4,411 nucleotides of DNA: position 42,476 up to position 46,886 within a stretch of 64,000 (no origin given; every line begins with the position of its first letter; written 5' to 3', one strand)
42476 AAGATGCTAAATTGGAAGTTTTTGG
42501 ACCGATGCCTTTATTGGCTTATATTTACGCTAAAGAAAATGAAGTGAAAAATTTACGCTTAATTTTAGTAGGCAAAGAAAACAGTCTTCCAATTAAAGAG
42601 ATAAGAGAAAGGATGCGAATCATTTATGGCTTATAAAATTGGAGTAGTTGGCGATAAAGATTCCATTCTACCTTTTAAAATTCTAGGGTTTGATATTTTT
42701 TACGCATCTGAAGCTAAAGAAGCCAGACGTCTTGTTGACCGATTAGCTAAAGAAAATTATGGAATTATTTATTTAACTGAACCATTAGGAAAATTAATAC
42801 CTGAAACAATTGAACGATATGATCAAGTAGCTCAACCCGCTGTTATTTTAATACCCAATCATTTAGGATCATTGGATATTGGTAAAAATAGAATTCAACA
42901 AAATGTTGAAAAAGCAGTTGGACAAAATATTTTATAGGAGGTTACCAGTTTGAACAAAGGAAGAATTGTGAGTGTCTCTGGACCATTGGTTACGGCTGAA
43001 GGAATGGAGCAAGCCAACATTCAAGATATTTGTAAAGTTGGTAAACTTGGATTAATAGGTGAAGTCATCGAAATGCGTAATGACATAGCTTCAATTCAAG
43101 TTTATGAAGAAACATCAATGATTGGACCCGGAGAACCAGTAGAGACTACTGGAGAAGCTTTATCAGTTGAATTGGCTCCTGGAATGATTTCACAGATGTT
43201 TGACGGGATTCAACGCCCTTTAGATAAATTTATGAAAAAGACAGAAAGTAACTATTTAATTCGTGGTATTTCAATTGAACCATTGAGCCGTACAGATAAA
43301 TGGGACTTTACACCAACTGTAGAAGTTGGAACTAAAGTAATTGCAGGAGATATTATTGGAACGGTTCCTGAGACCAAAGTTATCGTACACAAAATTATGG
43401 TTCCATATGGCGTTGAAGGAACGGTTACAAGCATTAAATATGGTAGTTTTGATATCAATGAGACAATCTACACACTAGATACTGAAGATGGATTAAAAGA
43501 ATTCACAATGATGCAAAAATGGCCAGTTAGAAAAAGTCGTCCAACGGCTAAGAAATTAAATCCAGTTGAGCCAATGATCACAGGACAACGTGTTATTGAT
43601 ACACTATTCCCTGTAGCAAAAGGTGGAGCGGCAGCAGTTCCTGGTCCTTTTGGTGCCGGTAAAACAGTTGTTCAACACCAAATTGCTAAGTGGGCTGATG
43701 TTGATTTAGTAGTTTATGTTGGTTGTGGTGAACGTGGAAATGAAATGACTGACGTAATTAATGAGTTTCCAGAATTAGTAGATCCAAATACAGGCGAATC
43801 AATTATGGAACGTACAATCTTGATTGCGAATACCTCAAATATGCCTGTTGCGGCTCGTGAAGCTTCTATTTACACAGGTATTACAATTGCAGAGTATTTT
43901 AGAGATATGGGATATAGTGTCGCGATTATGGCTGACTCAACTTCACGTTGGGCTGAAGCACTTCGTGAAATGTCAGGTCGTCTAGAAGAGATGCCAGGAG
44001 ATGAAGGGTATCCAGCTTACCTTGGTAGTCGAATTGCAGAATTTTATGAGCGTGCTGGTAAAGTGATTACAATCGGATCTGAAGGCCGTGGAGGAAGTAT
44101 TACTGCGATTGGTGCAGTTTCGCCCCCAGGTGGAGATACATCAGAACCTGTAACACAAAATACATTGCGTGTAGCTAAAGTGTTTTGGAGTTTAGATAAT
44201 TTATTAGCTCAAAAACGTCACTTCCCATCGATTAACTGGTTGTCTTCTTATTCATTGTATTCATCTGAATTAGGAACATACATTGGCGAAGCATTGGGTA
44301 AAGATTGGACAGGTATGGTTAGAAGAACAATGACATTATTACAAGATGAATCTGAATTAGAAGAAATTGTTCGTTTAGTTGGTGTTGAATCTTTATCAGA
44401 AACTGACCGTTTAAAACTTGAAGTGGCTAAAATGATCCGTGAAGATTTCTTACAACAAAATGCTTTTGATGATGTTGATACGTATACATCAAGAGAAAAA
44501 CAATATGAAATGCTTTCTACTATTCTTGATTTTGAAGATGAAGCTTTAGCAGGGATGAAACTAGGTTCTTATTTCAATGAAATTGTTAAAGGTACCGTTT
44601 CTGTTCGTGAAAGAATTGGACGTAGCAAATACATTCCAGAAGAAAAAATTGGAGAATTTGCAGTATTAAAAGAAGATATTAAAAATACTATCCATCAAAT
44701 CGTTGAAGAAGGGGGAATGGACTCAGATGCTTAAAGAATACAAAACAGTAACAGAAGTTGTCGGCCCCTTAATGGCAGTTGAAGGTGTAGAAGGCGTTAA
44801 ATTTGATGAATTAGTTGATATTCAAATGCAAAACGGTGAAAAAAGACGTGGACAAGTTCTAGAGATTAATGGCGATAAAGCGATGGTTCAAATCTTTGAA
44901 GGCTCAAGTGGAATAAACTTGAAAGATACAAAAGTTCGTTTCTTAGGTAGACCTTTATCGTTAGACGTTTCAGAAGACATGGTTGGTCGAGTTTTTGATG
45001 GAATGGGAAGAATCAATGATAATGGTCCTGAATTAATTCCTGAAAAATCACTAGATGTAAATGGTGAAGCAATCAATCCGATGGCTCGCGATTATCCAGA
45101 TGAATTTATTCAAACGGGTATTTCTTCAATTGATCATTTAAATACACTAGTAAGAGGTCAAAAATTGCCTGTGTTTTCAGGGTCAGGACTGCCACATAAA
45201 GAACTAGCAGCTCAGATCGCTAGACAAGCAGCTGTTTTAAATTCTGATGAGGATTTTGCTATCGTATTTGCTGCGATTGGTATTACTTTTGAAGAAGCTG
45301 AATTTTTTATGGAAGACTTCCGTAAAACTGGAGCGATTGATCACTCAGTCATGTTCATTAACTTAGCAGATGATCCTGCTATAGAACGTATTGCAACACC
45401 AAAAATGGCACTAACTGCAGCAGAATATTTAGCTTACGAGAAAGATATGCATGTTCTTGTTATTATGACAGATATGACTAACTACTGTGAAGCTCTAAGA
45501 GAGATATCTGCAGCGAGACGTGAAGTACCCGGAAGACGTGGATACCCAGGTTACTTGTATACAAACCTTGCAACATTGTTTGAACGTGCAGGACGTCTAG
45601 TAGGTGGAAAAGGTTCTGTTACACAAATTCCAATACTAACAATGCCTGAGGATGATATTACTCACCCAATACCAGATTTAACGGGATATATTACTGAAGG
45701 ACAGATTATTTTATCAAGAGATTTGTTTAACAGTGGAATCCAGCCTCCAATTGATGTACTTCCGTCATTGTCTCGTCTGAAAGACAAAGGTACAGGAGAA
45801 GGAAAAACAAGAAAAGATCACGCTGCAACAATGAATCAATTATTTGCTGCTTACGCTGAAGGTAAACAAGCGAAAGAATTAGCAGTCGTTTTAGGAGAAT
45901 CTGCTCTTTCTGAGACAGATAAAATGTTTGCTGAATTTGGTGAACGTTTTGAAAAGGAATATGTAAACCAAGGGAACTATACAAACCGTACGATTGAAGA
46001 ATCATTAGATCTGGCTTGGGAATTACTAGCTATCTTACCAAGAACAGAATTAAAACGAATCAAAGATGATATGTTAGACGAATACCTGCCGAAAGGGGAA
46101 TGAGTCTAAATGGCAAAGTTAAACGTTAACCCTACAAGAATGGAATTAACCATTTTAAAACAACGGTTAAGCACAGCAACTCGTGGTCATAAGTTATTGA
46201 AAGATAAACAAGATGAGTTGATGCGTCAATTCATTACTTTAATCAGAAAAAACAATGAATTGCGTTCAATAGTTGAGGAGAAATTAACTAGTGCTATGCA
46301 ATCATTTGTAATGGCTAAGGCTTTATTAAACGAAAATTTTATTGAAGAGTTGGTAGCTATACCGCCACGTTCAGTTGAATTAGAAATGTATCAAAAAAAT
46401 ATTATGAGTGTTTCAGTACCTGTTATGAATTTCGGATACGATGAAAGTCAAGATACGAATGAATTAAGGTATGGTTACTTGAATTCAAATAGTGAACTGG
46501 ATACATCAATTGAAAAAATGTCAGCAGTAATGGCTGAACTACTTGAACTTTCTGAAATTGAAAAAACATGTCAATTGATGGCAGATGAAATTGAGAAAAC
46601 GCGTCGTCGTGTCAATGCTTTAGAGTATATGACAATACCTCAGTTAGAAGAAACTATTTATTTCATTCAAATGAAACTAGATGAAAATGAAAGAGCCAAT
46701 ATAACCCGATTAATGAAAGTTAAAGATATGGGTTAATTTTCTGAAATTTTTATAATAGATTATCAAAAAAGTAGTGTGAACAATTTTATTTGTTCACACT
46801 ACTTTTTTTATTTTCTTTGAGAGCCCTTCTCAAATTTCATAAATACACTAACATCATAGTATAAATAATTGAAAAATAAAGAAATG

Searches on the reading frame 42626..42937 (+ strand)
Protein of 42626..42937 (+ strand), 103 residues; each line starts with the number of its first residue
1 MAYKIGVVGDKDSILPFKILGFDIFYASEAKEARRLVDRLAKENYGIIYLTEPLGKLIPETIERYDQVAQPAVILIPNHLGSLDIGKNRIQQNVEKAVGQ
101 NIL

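Call 7: search_protein_families(library=pfam, proteins=[window:42626-42937:+])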
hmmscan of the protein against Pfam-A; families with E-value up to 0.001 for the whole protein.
window:42626-42937:+ (103 aa): 1 family
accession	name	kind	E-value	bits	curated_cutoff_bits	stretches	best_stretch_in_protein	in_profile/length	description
PF01990.22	ATP-synt_F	-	4.2e-23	81.9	23.5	1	5-94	1-91/91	ATP synthase (F/14-kDa) subunit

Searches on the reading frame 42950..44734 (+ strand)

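Call 7: search_protein_families(library=pfam, proteins=[window:42950-44734:+])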
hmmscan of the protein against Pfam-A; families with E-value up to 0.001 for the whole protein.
window:42950-44734:+ (594 aa): 4 families
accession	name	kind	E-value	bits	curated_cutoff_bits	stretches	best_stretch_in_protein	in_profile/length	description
PF00006.31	ATP-synt_ab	-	1.4e-75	254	29.5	1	212-435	1-213/213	ATP synthase alpha/beta family, nucleotide-binding domain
PF16886.11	ATP-synt_ab_Xtn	-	1.1e-31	108.8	25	1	110-194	2-88/88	ATPsynthase alpha/beta subunit barrel-sandwich domain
PF22919.1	ATP-synt_VA_C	-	4.8e-26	91.2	24.7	1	448-534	7-93/101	C-terminal domain of V and A type ATP synthase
PF02874.29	ATP-synt_ab_N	-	1.9e-12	48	20.9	1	6-68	1-69/69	ATP synthase alpha/beta family, beta-barrel domain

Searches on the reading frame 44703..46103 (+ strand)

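Call 7: search_protein_families(library=pfam, proteins=[window:44703-46103:+])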
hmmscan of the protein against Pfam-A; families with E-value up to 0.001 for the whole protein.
window:44703-46103:+ (466 aa): 4 families
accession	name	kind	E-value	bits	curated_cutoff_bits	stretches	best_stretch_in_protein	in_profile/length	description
PF00006.31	ATP-synt_ab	-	2.1e-80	269.8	29.5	1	139-357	1-213/213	ATP synthase alpha/beta family, nucleotide-binding domain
PF22919.1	ATP-synt_VA_C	-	1.5e-33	115.3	24.7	1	363-461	2-100/101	C-terminal domain of V and A type ATP synthase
PF02874.29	ATP-synt_ab_N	-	4.1e-13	50.1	20.9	1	16-82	1-69/69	ATP synthase alpha/beta family, beta-barrel domain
PF09378.16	HAS-barrel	-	0.00043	20.8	25.2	1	11-75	3-50/90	HAS barrel domain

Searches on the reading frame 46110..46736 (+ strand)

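Call 7: search_protein_families(library=pfam, proteins=[window:46110-46736:+])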
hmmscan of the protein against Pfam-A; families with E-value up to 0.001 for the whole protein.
window:46110-46736:+ (208 aa): 2 families
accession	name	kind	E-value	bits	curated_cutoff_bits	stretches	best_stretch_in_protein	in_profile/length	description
PF01813.22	ATP-synt_D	-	7.4e-59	199.3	25.7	1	12-206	1-196/196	ATP synthase subunit D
PF10157.14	BORCS6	-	0.00091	19.8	35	0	128-172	57-101/101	BLOC-1-related complex sub-unit 6 C-terminal helix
